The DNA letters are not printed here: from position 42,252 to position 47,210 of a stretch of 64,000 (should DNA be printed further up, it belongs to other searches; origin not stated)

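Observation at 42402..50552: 2716-aa T9SS-secreted enzyme fusing CE4 esterase, GH8 and GH26 glycosidases, encoded outside any PUL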

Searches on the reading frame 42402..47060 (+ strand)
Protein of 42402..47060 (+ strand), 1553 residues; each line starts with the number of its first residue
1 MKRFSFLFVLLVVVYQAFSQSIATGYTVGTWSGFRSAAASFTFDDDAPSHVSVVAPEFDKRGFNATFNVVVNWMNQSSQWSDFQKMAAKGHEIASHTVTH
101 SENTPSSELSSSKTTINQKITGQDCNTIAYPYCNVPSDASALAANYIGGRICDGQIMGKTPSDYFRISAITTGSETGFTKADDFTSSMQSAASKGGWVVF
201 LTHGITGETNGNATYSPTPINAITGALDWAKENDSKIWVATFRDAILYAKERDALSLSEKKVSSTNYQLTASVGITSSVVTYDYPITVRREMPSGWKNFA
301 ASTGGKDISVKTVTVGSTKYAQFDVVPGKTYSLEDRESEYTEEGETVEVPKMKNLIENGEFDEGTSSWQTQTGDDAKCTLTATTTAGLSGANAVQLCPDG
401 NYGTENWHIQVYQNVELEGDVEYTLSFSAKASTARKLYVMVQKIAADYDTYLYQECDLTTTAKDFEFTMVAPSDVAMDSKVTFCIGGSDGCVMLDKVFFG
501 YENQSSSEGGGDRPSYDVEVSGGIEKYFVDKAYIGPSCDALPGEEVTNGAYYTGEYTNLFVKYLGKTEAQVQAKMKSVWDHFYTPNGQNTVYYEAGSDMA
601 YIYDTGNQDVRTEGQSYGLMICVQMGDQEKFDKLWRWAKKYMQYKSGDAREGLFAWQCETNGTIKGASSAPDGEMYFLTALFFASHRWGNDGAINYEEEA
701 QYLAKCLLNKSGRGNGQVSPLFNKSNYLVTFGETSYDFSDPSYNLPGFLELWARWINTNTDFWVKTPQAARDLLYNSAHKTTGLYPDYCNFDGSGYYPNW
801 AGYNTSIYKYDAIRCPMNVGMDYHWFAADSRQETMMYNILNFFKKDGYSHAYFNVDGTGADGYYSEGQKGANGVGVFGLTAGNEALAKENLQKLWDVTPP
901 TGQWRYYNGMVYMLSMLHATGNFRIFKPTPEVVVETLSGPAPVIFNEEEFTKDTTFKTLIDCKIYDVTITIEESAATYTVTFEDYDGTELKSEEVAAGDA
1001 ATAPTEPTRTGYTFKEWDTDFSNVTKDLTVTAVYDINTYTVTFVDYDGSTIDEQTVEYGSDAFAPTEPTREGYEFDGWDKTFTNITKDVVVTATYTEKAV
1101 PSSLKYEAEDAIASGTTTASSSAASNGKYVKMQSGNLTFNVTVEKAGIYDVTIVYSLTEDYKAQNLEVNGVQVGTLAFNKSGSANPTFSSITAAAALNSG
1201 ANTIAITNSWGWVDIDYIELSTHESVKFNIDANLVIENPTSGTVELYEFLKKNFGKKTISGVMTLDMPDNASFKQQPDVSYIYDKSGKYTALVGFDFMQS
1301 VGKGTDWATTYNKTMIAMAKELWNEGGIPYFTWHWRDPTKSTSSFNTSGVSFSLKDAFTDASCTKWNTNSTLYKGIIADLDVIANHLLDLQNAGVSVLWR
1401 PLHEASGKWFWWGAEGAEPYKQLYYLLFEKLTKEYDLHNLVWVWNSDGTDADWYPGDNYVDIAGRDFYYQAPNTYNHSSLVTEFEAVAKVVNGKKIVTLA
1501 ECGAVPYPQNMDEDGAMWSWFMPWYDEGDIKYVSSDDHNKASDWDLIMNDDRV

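Call 14: find_homologous_proteins(query=window:42402-47060:+, max_evalue=1e-10)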
Query window:42402-47060:+ (1553 aa): 46 proteins with E <= 1e-10 among 8000 candidates.
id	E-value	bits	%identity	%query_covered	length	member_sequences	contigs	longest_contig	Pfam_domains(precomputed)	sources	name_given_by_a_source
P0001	0.0e+0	3989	100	100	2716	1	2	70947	PF09479.17,PF16990.12,PF01522.27,PF01270.24,PF18998.7,PF02156.22,PF07554.20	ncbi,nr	ncbi:MAG: glycosyl hydrolase family 8 [Bacteroidales bacterium]|nr:glycosyl hydrolase family 8 [Bact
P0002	0.0e+0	3519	86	100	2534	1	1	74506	PF09479.17,PF16990.12,PF01522.27,PF01270.24,PF02156.22,PF16342.11,PF07554.20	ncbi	-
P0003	0.0e+0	2620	64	100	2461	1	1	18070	PF09479.17,PF16990.12,PF01522.27,PF01270.24,PF02156.22,PF16342.11,PF07554.20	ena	-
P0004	0.0e+0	2617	65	100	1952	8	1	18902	PF09479.17,PF16990.12,PF01522.27,PF01270.24,PF02156.22,PF07554.20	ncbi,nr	ncbi:MAG: InlB B-repeat-containing protein [Bacteroidales bacterium]|nr:InlB B-repeat-containing pro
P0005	0.0e+0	2582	65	100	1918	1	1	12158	PF09479.17,PF16990.12,PF01522.27,PF01270.24,PF02156.22,PF07554.20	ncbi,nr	ncbi:MAG: InlB B-repeat-containing protein, partial [Bacteroidales bacterium]|nr:InlB B-repeat-conta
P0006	0.0e+0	2536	63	77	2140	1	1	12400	PF09479.17,PF16990.12,PF01522.27,PF03629.25,PF01270.24,PF02156.22,PF07554.20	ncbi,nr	ncbi:MAG: InlB B-repeat-containing protein, partial [Bacteroidales bacterium]|nr:InlB B-repeat-conta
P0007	2.6e-281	955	65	28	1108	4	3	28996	PF00754.32,PF01522.27,PF22633.4,PF01270.24,PF18962.8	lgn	-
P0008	2.3e-278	945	66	29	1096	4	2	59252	PF01522.27,PF22633.4,PF01270.24,PF18962.8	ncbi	-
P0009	5.2e-278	944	63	29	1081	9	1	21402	PF01522.27,PF22633.4,PF01270.24,PF18962.8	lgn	-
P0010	4.7e-272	924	68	29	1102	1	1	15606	PF01522.27,PF22633.4,PF01270.24,PF18962.8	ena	-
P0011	3.7e-263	895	65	29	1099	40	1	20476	PF00754.32,PF01522.27,PF22633.4,PF01270.24,PF18962.8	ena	-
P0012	3.7e-248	845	64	29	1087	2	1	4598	PF01522.27,PF22633.4,PF01270.24,PF18962.8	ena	-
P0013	2.8e-222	759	53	31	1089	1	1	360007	PF00754.32,PF01522.27,PF22633.4,PF01270.24,PF18962.8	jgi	jgi:oligosaccharide reducing-end xylanase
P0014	3.1e-192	659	45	29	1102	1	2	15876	PF01522.27,PF22633.4,PF01270.24,PF18962.8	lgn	-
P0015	4.1e-185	636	49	28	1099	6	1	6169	PF00754.32,PF01522.27,PF22633.4,PF01270.24,PF18962.8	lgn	-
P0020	2.7e-71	259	44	21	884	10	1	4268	PF01522.27,PF22633.4,PF18962.8,PF00457.25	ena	-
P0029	1.6e-60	223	44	18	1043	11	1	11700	PF01522.27,PF00457.25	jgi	-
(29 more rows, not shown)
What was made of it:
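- Checked: The protein is already deposited in NCBI as 'MAG: glycosyl hydrolase family 8 [Bacteroidales bacterium]' (call 14).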

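Call 16: find_encoding_contigs(protein=P0001, flank=10000, max_places=4)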
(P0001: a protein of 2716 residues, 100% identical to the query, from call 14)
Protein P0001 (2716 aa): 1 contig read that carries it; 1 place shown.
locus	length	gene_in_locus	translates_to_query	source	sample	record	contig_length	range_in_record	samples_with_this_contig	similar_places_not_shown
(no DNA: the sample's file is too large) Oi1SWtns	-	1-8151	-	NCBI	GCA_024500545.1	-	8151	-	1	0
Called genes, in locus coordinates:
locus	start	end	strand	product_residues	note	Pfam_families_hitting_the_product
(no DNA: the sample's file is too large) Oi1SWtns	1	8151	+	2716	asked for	PF01522:Polysacc_deac_1, PF18998:Flg_new_2 (faint), PF01270:Glyco_hydro_8, PF09479:Flg_new, PF16990:CBM_35, PF02156:Glyco_hydro_26, PF09479:Flg_new, PF09479:Flg_new, +1 more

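Call 17: find_encoding_contigs(protein=P0002, flank=10000, max_places=4)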
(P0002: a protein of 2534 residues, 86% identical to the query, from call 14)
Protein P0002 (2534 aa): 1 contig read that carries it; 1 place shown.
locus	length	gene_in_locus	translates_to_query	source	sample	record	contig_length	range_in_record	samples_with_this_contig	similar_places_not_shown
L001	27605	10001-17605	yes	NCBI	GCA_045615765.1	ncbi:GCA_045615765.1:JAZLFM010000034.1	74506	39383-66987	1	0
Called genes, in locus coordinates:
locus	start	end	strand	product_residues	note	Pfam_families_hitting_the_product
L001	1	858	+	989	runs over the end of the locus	PF07554:FIVAR (weak), PF16342:DUF4972, PF18962:Por_Secre_tail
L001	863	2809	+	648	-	PF07554:FIVAR (faint), PF18962:Por_Secre_tail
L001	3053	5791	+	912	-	PF01270:Glyco_hydro_8, PF16342:DUF4972 (faint), PF18962:Por_Secre_tail (weak)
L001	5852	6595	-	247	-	PF03099:BPL_LplA_LipB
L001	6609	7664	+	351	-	PF00578:AhpC-TSA, PF08534:Redoxin, PF00085:Thioredoxin, PF13098:Thioredoxin_2, PF13905:Thioredoxin_8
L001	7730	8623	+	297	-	PF01118:Semialdhyde_dh (weak), PF01408:GFO_IDH_MocA (weak), PF03447:NAD_binding_3 (faint), PF16654:DAPDH_C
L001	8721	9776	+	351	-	PF18962:Por_Secre_tail (faint)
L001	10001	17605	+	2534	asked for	PF01522:Polysacc_deac_1, PF01270:Glyco_hydro_8, PF09479:Flg_new, PF16990:CBM_35, PF02156:Glyco_hydro_26, PF09479:Flg_new, PF09479:Flg_new, PF16342:DUF4972 (weak), +1 more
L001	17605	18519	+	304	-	PF02558:ApbA, PF08546:ApbA_C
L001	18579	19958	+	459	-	PF14821:Thr_synth_N, PF00291:PALP, PF24857:THR4_C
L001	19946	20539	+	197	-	PF02075:RuvC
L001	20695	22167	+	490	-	PF04616:Glyco_hydro_43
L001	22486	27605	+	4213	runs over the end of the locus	?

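Call 18: find_related_loci(query=window:42402-47060:+, collection=genome_contigs, flank=10000)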
Query window:42402-47060:+ (1553 aa) in genome_contigs; peptide patterns used: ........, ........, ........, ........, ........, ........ (x = any residue, [..] = any of these).
125 stretches matched a pattern; 110 encode a relative of the query (tblastn E <= 1e-3); the best 80 are kept; 80 distinct loci.
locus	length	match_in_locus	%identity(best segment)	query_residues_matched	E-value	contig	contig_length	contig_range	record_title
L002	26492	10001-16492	86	3-1553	0e+0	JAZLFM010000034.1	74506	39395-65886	MAG: Bacteroidales bacterium isolate T1900045004_TA20190066.MAGScoT_cleanbin_000004 SGB_4336_k141_1959617, whole genome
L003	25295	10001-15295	86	3-1553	0e+0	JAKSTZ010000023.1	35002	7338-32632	MAG: Bacteroidales bacterium isolate Horse_feces320 MAG320_23, whole genome shotgun sequence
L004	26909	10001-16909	87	3-1553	0e+0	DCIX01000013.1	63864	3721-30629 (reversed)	MAG TPA_asm: Bacteroidales bacterium UBA1715 UBA1715_contig_2940, whole genome shotgun sequence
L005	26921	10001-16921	65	1-1553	0e+0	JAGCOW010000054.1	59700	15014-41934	MAG: Bacteroidales bacterium isolate RGIG9988 Yak_Reticulum-3__c700663, whole genome shotgun sequence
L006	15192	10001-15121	64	1-1553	0e+0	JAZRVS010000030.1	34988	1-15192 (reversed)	MAG: Bacteroidales bacterium isolate T1900044953_TA20190006.MAGScoT_cleanbin_000015 SGB_3735_k141_2057745, whole genome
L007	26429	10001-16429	64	1-1552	0e+0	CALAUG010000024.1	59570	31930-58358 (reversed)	MAG TPA_asm: uncultured Bacteroidales bacterium isolate SRR6425800_bin.23_CONCOCT_v1.1_MAG genome assembly, contig: ERZ1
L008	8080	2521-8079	60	1-1553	0e+0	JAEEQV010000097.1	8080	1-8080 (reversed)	MAG: Bacteroidales bacterium isolate Tb.RUG.343 NODE_40850_length_8080_cov_0.913240, whole genome shotgun sequence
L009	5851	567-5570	60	1-1553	0e+0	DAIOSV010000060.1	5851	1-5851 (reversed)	MAG TPA_asm: Bacteroidales bacterium isolate CTOTU1912 NODE_5597_length_5851_cov_59.421325, whole genome shotgun sequenc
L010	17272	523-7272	59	2-1553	0e+0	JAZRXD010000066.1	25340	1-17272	MAG: Bacteroidales bacterium isolate T1900044951_TA20190004.MAGScoT_cleanbin_000016 SGB_3662_k141_142541, whole genome s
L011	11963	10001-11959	75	1-648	0e+0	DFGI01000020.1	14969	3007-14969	MAG TPA_asm: Bacteroidales bacterium UBA3754 UBA3754_contig_83043, whole genome shotgun sequence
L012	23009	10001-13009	44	10-975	0e+0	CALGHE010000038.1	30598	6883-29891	MAG TPA_asm: uncultured Bacteroidales bacterium isolate SRR6425804_bin.88_CONCOCT_v1.1_MAG genome assembly, contig: ERZ1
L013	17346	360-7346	60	2-1553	0e+0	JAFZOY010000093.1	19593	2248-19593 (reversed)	MAG: Bacteroidales bacterium isolate RGIG7965 Water_buffalos_Rumen-1__c754582, whole genome shotgun sequence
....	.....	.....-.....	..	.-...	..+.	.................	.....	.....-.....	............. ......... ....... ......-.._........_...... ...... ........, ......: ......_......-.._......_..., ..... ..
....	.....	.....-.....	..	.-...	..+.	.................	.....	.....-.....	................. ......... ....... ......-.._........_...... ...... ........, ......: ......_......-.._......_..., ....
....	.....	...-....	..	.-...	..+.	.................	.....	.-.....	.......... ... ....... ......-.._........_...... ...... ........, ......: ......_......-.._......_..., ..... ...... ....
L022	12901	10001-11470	38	1051-1553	2e-87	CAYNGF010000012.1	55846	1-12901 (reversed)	MAG TPA_asm: uncultured Paludibacter sp. isolate binchicken_co117_196 genome assembly, contig: NODE_1048_length_55846_co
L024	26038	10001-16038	38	1084-1553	1e-84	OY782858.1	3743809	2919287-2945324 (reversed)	MAG: uncultured Paludibacter sp. isolate 5944eece-edc5-4037-b13b-d89448906053 genome assembly, chromosome: 1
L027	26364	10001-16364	36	1084-1553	1e-81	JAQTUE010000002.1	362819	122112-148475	MAG: Paludibacter sp. isolate STB_57 NODE_54_length_362819_cov_11.135128_Sandtown_B, whole genome shotgun sequence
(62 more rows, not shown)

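Call 27: find_encoding_contigs(protein=P0003, flank=10000, max_places=3)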
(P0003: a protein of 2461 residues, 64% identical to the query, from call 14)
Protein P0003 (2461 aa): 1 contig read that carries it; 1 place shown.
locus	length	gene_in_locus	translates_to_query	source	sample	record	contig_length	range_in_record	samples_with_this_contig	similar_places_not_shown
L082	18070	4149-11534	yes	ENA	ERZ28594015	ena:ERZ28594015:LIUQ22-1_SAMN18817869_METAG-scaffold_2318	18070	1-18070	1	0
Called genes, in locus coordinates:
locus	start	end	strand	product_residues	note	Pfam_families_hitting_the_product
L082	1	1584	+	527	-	?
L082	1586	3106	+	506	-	PF02518:HATPase_c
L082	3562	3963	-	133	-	-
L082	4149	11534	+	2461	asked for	PF01522:Polysacc_deac_1, PF01270:Glyco_hydro_8, PF09479:Flg_new, PF16990:CBM_35, PF02156:Glyco_hydro_26, PF09479:Flg_new, PF07554:FIVAR (weak), PF09479:Flg_new (weak), +1 more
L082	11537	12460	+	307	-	PF02558:ApbA, PF08546:ApbA_C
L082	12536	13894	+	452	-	PF01966:HD (weak), PF13286:HD_assoc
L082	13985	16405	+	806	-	-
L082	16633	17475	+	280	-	PF00528:BPD_transp_1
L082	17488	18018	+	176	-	-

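Call 28: find_encoding_contigs(protein=P0004, flank=10000, max_places=3)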
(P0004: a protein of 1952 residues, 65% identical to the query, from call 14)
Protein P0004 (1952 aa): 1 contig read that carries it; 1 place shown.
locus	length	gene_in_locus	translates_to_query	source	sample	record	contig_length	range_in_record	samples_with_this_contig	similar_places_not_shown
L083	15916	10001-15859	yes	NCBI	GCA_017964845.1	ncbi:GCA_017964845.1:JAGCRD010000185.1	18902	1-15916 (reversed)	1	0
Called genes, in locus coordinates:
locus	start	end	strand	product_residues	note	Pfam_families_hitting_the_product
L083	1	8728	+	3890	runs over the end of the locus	PF00415:RCC1 (faint), PF13540:RCC1_2 (faint), PF25390:WD40_RLD, PF19081:Ig_7 (weak)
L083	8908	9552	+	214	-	PF14371:DUF4412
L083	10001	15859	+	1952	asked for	PF01522:Polysacc_deac_1, PF01270:Glyco_hydro_8, PF09479:Flg_new, PF16990:CBM_35, PF02156:Glyco_hydro_26, PF09479:Flg_new, PF07554:FIVAR (weak), PF09479:Flg_new (weak)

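Call 29: find_encoding_contigs(protein=P0006, flank=10000, max_places=3)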
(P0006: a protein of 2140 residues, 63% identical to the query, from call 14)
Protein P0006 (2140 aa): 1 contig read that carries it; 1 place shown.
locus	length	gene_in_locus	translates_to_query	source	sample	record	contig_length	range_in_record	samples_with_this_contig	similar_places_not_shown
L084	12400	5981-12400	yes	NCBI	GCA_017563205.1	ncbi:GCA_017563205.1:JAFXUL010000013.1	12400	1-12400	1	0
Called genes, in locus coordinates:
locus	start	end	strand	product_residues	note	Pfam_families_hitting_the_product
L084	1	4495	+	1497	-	PF19081:Ig_7 (weak)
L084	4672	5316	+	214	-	PF14371:DUF4412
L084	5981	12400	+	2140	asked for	PF01522:Polysacc_deac_1, PF03629:SASA, PF01270:Glyco_hydro_8, PF09479:Flg_new, PF16990:CBM_35, PF02156:Glyco_hydro_26, PF09479:Flg_new, PF07554:FIVAR (weak)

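Call 38: search_protein_families(library=pfam, alignment_id=A1, max_evalue=0.00001)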
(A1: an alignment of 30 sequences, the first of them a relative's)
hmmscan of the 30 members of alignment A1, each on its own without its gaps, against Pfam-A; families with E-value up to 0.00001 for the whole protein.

A. member 1, L006:3528-6935:+ (1136 aa): 4 families
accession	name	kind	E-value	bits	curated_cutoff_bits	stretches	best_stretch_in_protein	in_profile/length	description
PF00211.25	Guanylate_cyc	-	2.8e-51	174.2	21.9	1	729-914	1-182/183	Adenylate and Guanylate cyclase catalytic domain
PF07495.19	Y_Y_Y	-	3.8e-11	43.2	26.6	1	598-659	2-64/65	Y_Y_Y domain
PF01966.28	HD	-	2.6e-09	37.8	22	1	966-1060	2-110/116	HD domain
PF07494.17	Reg_prop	-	3.5e-06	27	20.4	0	218-238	1-21/24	Two component regulator propeller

B. families by the number of members that match (of 30 scanned): 49 families (the first 25 are shown)
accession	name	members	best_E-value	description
PF04616.20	Glyco_hydro_43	2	1e-20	Glycosyl hydrolases family 43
PF01966.28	HD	2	2.6e-09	HD domain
PF18962.6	Por_Secre_tail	2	7e-09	Secretion system C-terminal sorting domain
PF07494.17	Reg_prop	2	2.2e-07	Two component regulator propeller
PF00890.30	FAD_binding_2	1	3.6e-57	FAD binding domain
PF04963.19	Sigma54_CBD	1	2e-54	Sigma-54 factor, core binding domain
PF04552.19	Sigma54_DBD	1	5.3e-52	Sigma-54, DNA binding domain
PF00211.25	Guanylate_cyc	1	2.8e-51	Adenylate and Guanylate cyclase catalytic domain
PF01171.26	ATP_bind_3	1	1.8e-40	PP-loop family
PF02910.25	Succ_DH_flav_C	1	2.8e-39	Fumarate reductase flavoprotein C-term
PF00082.27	Peptidase_S8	1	3.4e-37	Subtilase family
PF01757.29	Acyl_transf_3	1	1.6e-32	Acyltransferase domain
PF21544.3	PorZ_N_b_propeller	1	4.6e-30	TSS9, PorZ, N-terminal beta-propeller domain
PF07676.18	PD40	1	8.3e-30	WD40-like Beta Propeller Repeat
PF14535.12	AMP-binding_C_2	1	5.9e-29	AMP-binding enzyme C-terminal domain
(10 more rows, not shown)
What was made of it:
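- A PorZ-like protein lies near one orthologue (call 38).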
